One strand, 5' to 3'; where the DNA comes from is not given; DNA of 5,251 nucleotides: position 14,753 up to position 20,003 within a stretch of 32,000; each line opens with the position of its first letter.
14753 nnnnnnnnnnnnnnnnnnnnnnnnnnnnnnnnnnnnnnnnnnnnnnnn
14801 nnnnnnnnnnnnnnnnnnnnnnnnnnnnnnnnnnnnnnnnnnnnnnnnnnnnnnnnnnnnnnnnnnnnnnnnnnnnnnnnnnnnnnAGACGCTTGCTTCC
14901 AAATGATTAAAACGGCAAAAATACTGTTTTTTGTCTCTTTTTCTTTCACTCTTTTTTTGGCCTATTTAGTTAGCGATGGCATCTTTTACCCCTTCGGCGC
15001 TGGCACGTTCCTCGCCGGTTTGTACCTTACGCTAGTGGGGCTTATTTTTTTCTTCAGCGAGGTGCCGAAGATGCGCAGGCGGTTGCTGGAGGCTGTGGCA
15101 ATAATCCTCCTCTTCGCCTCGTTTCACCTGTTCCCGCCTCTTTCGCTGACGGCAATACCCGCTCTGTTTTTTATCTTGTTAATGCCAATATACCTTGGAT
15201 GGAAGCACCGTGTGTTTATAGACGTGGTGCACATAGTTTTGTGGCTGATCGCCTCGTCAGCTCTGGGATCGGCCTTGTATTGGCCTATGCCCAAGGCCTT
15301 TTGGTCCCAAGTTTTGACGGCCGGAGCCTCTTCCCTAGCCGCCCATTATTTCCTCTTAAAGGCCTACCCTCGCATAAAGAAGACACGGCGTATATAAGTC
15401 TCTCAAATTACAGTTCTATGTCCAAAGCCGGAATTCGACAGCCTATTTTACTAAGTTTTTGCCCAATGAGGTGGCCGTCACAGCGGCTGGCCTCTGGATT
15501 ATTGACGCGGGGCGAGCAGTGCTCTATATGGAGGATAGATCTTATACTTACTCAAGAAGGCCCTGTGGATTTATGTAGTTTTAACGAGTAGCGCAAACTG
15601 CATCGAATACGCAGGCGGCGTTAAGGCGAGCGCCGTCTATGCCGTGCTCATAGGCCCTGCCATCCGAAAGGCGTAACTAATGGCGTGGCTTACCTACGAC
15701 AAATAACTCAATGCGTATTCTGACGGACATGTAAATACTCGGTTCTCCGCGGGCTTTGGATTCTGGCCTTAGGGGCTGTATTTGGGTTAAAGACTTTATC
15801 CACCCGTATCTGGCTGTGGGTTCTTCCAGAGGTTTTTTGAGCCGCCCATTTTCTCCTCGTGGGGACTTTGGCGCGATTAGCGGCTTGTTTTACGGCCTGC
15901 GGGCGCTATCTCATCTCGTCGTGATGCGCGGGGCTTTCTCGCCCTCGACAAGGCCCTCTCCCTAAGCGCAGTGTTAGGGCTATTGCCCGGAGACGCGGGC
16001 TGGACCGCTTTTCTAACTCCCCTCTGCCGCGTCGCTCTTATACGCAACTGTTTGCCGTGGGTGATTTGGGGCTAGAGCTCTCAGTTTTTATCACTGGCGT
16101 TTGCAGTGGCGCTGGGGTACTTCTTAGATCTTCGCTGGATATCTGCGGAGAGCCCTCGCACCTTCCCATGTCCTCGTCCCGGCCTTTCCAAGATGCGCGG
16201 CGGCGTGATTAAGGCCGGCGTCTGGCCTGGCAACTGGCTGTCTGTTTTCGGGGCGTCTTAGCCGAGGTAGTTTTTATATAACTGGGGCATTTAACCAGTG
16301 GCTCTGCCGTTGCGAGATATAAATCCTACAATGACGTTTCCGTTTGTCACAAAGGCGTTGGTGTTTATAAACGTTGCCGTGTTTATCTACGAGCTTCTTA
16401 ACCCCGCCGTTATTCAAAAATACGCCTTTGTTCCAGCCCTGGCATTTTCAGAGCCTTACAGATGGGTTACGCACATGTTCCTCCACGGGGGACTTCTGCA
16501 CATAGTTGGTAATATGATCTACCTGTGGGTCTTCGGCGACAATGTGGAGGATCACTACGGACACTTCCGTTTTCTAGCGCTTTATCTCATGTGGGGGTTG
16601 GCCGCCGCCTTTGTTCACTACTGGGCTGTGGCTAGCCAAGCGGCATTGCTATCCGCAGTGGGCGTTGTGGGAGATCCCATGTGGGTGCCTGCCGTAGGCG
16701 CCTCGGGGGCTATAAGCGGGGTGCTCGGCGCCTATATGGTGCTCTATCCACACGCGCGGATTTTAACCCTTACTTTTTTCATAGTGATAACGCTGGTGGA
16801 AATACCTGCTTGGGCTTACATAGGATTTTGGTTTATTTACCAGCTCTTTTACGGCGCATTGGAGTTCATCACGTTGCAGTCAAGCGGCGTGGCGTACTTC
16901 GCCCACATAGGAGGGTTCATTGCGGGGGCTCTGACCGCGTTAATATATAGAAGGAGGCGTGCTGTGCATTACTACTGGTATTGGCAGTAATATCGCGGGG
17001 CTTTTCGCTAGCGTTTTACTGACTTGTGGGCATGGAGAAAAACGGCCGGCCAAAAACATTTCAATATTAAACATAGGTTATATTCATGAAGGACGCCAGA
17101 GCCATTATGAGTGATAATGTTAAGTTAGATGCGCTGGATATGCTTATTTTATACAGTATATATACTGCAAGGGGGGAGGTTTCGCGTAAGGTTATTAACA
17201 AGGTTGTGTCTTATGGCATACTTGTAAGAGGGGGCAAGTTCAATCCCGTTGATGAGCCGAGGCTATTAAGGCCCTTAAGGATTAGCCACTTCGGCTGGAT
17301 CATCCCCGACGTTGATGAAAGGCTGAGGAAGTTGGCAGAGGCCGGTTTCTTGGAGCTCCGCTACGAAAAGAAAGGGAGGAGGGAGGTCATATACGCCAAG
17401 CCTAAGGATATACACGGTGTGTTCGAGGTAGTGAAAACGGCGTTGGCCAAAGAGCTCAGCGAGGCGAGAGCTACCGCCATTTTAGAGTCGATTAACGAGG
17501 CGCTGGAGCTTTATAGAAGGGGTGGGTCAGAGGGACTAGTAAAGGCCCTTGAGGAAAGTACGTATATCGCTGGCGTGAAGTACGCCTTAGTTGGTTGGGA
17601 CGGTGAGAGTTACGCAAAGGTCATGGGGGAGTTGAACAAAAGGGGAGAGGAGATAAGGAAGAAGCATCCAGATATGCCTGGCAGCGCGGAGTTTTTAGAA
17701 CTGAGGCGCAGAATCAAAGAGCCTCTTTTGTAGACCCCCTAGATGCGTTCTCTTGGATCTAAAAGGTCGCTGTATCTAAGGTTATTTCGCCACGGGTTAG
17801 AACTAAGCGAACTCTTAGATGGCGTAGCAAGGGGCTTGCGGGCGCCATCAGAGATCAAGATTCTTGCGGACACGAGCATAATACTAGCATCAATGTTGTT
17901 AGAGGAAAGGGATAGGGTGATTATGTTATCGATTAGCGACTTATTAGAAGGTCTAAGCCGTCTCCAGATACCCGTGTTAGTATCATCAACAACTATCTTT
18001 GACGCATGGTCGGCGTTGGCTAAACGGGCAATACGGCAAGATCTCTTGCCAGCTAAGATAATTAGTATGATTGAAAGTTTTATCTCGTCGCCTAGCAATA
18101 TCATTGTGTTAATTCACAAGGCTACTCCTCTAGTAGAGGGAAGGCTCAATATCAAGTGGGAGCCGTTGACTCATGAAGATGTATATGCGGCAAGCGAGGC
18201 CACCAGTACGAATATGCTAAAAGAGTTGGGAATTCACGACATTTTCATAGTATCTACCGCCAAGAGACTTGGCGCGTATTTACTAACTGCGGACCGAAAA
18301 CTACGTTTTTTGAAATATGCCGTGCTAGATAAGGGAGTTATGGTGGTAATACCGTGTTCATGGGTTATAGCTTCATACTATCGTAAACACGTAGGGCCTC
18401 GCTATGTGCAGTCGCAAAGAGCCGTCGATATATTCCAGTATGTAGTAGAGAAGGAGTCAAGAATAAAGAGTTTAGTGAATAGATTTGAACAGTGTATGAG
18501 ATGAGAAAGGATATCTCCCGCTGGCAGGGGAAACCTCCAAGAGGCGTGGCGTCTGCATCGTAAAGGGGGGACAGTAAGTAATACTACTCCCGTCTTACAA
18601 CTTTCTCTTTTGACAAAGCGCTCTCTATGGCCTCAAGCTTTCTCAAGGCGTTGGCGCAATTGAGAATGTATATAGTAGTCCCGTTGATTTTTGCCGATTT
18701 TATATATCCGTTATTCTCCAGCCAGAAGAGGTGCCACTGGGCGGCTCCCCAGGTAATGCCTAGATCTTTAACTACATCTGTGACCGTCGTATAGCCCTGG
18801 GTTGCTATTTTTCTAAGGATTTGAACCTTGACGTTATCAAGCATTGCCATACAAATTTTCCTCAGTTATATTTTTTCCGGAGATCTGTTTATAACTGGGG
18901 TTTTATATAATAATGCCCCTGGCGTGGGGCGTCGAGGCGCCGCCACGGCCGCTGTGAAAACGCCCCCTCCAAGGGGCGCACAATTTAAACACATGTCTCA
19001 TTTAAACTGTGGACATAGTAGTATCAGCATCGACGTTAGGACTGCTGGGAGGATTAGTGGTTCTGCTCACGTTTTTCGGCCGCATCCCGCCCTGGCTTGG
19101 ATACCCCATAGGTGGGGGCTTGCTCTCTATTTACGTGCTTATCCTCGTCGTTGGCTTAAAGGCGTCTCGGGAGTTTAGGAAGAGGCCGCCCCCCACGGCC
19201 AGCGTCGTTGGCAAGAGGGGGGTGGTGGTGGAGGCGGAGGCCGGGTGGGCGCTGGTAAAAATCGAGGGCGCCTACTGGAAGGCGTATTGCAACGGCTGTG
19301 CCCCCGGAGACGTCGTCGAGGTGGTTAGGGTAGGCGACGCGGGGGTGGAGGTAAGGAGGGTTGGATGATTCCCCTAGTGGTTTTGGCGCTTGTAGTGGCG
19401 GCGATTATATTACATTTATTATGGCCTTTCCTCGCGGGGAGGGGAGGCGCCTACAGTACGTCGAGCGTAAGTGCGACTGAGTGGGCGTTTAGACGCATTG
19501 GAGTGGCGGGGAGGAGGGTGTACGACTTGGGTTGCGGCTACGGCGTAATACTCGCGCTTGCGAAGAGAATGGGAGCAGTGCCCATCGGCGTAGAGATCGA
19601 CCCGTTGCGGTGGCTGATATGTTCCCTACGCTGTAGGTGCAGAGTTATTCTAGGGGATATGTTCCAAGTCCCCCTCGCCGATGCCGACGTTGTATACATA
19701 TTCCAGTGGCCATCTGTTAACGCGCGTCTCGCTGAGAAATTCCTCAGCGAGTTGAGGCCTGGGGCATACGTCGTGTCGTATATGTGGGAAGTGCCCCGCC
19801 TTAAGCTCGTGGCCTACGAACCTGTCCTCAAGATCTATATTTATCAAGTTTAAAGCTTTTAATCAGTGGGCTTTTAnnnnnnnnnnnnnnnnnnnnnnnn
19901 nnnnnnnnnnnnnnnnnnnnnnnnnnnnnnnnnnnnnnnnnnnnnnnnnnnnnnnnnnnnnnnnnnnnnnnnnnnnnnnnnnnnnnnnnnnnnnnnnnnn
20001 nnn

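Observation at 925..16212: Array of four (plus one decayed) paralogous two-gene modules: a large secreted sequon-rich protein followed by a small polytopic membrane protein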

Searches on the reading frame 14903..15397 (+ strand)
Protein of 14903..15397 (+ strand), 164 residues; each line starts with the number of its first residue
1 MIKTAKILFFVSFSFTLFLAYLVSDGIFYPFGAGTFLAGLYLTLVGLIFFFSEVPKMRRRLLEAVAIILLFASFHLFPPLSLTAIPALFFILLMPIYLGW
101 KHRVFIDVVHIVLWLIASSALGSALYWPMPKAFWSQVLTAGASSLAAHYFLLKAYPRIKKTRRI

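Call 5: search_protein_families(library=pfam, proteins=[window:14903-15397:+], max_evalue=1)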
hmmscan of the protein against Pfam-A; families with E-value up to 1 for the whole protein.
window:14903-15397:+ (164 aa): 3 families
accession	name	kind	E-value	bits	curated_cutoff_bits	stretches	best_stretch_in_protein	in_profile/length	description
PF09796.14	QCR10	-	0.00017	21.9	27.5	1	43-68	23-48/63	Ubiquinol-cytochrome-c reductase complex subunit (QCR10)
PF13491.11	FtsK_4TM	-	0.01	16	23.1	1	23-77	54-106/171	4TM region of DNA translocase FtsK/SpoIIIE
PF11377.13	DUF3180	-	0.66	10.7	28.4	0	64-106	10-52/135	Protein of unknown function (DUF3180)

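Call 6: search_protein_families(library=ncbifam, proteins=[window:14903-15397:+], max_evalue=1)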
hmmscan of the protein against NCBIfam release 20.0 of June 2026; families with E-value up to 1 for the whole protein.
window:14903-15397:+ (164 aa): 0 families

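Call 58: search_protein_families(library=phrogs, proteins=[window:14903-15397:+], max_evalue=0.1)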
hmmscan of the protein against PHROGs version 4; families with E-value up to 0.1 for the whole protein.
window:14903-15397:+ (164 aa): 0 families

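Call 59: search_protein_families(library=padloc, proteins=[window:14903-15397:+], max_evalue=0.1)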
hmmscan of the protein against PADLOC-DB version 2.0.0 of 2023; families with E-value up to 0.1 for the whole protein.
window:14903-15397:+ (164 aa): 0 families

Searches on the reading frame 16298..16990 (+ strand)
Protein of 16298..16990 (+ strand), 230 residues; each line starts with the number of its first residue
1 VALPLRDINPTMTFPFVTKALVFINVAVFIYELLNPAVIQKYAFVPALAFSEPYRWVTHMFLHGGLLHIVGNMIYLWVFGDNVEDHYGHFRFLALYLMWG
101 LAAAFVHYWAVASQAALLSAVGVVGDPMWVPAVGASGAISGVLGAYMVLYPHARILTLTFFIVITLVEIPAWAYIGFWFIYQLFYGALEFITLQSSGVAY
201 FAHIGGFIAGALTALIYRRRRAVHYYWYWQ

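Call 25: search_protein_families(library=pfam, proteins=[window:16298-16990:+], max_evalue=0.001)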
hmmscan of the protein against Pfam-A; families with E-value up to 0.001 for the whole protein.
window:16298-16990:+ (230 aa): 1 family
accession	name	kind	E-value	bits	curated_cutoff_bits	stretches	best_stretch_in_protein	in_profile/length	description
PF01694.28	Rhomboid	-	2.8e-35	122.1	22.6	1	52-219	3-142/143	Rhomboid domain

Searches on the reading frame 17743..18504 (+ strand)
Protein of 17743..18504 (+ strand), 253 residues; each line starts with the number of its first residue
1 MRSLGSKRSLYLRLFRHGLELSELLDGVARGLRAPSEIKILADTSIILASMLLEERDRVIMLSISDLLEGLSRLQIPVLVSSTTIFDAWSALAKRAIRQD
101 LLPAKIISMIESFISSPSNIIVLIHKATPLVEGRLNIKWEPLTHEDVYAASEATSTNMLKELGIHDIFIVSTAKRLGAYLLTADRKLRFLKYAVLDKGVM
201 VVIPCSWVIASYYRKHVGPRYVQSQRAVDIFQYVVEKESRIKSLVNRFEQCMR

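Call 25: search_protein_families(library=pfam, proteins=[window:17743-18504:+], max_evalue=0.001)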
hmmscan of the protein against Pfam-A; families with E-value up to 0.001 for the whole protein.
window:17743-18504:+ (253 aa): 1 family
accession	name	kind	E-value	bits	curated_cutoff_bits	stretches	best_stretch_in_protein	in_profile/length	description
PF01850.27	PIN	-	0.00016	22.7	23.6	0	40-188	1-115/120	PIN domain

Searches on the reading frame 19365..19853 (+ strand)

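Call 25: search_protein_families(library=pfam, proteins=[window:19365-19853:+], max_evalue=0.001)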
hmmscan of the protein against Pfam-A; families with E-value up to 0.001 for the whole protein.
window:19365-19853:+ (162 aa): 2 families
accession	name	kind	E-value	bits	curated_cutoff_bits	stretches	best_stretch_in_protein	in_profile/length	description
PF13649.12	Methyltransf_25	-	2.6e-05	25.3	27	1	52-130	1-89/97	Methyltransferase domain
PF08241.18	Methyltransf_11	-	0.00087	20.3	21.2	0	54-114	2-68/95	Methyltransferase domain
